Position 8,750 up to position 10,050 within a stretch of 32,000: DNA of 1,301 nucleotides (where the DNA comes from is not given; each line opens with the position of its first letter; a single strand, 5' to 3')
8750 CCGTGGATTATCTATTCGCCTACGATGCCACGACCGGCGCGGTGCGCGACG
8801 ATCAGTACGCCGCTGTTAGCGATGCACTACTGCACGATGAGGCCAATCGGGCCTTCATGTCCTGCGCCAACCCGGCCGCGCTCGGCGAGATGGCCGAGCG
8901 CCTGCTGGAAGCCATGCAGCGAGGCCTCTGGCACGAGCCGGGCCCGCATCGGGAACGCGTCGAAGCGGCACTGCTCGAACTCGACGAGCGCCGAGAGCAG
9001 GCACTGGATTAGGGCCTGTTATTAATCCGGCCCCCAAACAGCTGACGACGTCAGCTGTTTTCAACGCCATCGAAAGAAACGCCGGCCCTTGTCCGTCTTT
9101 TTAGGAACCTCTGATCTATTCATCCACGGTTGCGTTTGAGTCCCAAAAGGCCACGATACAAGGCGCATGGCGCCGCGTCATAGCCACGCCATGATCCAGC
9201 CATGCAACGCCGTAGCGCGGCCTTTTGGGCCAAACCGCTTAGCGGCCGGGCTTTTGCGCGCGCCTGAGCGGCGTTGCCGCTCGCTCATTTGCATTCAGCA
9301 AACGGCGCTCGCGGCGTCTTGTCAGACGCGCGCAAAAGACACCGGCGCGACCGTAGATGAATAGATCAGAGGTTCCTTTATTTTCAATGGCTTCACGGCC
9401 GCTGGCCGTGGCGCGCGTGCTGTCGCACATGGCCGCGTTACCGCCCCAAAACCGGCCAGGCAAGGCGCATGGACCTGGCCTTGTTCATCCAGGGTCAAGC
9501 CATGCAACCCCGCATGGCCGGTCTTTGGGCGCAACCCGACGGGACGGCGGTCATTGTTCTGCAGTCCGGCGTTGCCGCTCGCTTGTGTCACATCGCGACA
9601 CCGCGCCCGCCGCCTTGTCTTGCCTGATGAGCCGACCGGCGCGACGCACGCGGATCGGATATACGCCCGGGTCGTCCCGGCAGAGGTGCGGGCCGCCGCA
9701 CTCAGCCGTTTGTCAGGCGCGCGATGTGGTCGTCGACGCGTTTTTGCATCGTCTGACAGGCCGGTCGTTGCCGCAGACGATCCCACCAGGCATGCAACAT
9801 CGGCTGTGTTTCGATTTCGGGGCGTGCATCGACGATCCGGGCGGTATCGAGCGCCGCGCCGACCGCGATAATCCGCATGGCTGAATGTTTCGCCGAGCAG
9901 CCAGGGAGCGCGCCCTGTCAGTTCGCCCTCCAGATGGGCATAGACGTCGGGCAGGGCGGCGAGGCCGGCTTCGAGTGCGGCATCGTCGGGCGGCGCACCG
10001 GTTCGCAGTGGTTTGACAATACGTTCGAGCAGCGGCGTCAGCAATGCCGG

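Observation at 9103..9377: ~275-bp element with 22-27-nt terminal inverted repeats that folds into a three-way structure (MITE-like)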

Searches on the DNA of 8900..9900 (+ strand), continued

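Call 88: search_with_rna_model(model_id=R1, sources=[window, L001, L003, L005, L006, L010, L020, L031, L050, L090, L107, L016, L051, L054, L063, L093, L075, L086, L088, L038, L033, L079, L039, L080, L047, L073, L058, L042, L026, L040, L099, L029, L015, L097, L046, L032, L069, L071, L066, L035, L022, L070, L052, L013, L084, L127, L103, L109, L118, L126, L112, L111, L117, L131, L122, L115, L024], max_evalue=0.0001, make_alignment=true)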
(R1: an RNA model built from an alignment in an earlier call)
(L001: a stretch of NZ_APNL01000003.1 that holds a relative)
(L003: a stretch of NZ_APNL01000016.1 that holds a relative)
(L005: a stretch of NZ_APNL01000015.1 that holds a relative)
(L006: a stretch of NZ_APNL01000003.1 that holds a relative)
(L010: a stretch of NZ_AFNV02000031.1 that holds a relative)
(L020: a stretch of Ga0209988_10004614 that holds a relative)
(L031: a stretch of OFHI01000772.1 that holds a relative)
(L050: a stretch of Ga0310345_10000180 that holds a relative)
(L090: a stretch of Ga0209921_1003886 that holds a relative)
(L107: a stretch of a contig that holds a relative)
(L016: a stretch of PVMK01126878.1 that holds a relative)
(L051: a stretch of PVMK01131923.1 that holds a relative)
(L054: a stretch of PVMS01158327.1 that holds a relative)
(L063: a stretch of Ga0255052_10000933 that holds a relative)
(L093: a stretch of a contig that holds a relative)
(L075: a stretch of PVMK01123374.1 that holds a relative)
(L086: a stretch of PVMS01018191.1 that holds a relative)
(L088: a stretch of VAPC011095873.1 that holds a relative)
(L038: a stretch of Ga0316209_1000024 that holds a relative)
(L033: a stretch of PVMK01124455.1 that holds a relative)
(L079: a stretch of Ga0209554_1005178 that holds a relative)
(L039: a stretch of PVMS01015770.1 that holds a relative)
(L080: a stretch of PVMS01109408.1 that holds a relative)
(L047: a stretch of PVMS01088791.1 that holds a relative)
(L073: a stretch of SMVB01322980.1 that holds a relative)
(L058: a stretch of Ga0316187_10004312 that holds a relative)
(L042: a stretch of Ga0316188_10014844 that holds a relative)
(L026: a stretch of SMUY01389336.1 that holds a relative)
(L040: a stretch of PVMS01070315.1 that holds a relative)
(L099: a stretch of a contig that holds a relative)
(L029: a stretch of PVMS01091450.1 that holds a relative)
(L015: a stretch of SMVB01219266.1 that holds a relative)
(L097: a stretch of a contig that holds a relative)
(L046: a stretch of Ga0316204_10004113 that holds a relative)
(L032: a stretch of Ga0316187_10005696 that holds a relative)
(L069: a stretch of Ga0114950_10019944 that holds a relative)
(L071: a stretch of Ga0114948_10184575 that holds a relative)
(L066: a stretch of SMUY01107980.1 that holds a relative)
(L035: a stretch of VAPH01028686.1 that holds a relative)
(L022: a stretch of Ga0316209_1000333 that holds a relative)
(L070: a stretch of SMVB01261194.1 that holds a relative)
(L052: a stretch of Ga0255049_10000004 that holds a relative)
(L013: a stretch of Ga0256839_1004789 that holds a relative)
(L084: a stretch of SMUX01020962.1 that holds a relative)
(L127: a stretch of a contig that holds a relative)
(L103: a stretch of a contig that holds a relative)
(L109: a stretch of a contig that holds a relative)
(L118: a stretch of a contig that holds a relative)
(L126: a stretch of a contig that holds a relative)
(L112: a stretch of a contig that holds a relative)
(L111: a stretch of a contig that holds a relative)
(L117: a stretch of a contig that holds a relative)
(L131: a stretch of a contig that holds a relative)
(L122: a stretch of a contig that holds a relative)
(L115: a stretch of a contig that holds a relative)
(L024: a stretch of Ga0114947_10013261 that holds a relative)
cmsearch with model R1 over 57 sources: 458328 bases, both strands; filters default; matches with E-value up to 0.0001: 71.
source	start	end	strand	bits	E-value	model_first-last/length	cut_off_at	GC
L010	7042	7155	+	125.7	3.1e-28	1-114/114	no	0.61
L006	161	274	+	125.1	4.5e-28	1-114/114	no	0.61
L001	2054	2167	-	124.5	6.1e-28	1-114/114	no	0.62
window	9132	9245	+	122.4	2e-27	1-114/114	no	0.62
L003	65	178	-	118.6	1.8e-26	1-114/114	no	0.61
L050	1233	1346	-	118.5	1.9e-26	1-114/114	no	0.64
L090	2014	2127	-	118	2.6e-26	1-114/114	no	0.68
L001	1392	1506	+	116.3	7.1e-26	1-114/114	no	0.71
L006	4428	4542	-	114.6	1.9e-25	1-114/114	no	0.71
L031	861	974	-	114.4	2.1e-25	1-114/114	no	0.68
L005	7639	7752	-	102.9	1.5e-22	1-114/114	no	0.61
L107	3029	3141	+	75.9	7.9e-16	1-114/114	no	0.67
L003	6525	6637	-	72.9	4.5e-15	1-114/114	no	0.67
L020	1198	1309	-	65.9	2.5e-13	1-114/114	no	0.66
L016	1147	1255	+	56.6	5.2e-11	1-114/114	no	0.47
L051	13971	14079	-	54.6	1.6e-10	1-114/114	no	0.44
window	9435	9545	+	51.1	1.2e-09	1-114/114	no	0.66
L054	3074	3182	+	50.5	1.7e-09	1-114/114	no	0.43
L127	8651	8757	-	50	2.3e-09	1-114/114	no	0.47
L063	3818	3926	-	49.8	2.6e-09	1-114/114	no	0.46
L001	1951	2064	+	49.6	2.8e-09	1-114/114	no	0.69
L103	152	260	-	48.7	4.8e-09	1-114/114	no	0.43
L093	4218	4326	-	48.2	6.4e-09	1-114/114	no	0.43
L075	3853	3961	+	48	7.2e-09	1-114/114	no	0.45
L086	14204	14312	-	47.9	7.3e-09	1-114/114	no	0.46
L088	15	120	+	47.9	7.4e-09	1-114/114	no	0.46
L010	7145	7258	-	47.7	8.4e-09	1-114/114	no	0.67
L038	8668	8778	-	47.4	9.9e-09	1-114/114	no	0.47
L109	10486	10590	+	46.8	1.4e-08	1-114/114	no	0.43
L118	6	114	+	45.5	3e-08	1-114/114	no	0.44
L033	5050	5153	+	45.3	3.3e-08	1-114/114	no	0.51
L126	5246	5356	-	45.3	3.3e-08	1-114/114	no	0.47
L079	2142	2249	-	44.7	4.7e-08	1-114/114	no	0.48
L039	14749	14857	-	44.6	5e-08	1-114/114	no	0.44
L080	27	135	-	44.6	5e-08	1-114/114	no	0.44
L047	5144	5252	+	44.6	5.1e-08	1-114/114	no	0.43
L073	1419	1523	-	44.3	6e-08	1-114/114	no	0.44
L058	2692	2802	-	44.2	6.2e-08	1-114/114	no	0.45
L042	3231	3339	-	43.9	7.6e-08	1-114/114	no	0.45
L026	1899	2006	+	43.8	7.7e-08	1-114/114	no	0.42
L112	60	168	+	43.8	7.9e-08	1-114/114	no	0.45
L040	590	698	-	43.5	9.5e-08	1-114/114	no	0.42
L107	3021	3133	-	43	1.2e-07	1-114/114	no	0.66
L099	1436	1546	-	43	1.3e-07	1-114/114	no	0.44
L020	2458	2566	+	42.9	1.3e-07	1-114/114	no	0.44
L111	5351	5462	+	42.9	1.3e-07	1-114/114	no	0.53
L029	5976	6084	-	42.6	1.6e-07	1-114/114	no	0.43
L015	2437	2545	+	42.2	1.9e-07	1-114/114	no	0.41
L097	23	131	-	41.7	2.7e-07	1-114/114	no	0.43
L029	786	890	-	41.5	3e-07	1-114/114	no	0.44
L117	1245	1353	+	41.4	3.2e-07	1-114/114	no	0.42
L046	3476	3584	+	41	3.9e-07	1-114/114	no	0.4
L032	1541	1649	+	40.8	4.3e-07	1-114/114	no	0.43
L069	898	1006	-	40.6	5e-07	1-114/114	no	0.42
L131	7154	7261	+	40.3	5.9e-07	1-114/114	no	0.45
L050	1119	1232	+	40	7e-07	1-114/114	no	0.63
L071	1348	1456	+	39.8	8e-07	1-114/114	no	0.43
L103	3647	3757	-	39.4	1e-06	1-114/114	no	0.61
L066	4408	4516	-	39.1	1.2e-06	1-114/114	no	0.43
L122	7020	7105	-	39.1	1.2e-06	11-98/114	no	0.4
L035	1804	1912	+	39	1.3e-06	1-114/114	no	0.39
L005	7536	7649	+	38.8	1.4e-06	1-114/114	no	0.68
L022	1381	1507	+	36.6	4.8e-06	1-114/114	no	0.46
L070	138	245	-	36.3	5.9e-06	1-114/114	no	0.56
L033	5143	5250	-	36.2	6e-06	1-114/114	no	0.56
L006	153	266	-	35.2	1.1e-05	1-114/114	no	0.63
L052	1595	1703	+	34.9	1.3e-05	1-114/114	no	0.46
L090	2022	2135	+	32.3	5.8e-05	1-114/114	no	0.68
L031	869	982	+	32.3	5.9e-05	1-114/114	no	0.66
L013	6516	6642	+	31.7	8.3e-05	1-114/114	no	0.47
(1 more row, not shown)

Alignment A6: 71 matches aligned to the model, 158 columns, each read 5' to 3' on its own strand. Consensus structure (alignment columns), stored with it:
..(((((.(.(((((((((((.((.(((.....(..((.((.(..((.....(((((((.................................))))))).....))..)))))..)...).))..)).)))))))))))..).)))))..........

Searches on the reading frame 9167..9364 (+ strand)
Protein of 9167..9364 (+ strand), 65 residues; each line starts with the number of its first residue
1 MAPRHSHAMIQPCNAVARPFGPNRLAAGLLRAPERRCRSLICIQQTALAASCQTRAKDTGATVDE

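Call 77: search_protein_families(library=pfam, proteins=[window:9167-9364:+], max_evalue=0.01)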
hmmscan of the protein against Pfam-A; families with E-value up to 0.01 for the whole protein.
window:9167-9364:+ (65 aa): 0 families
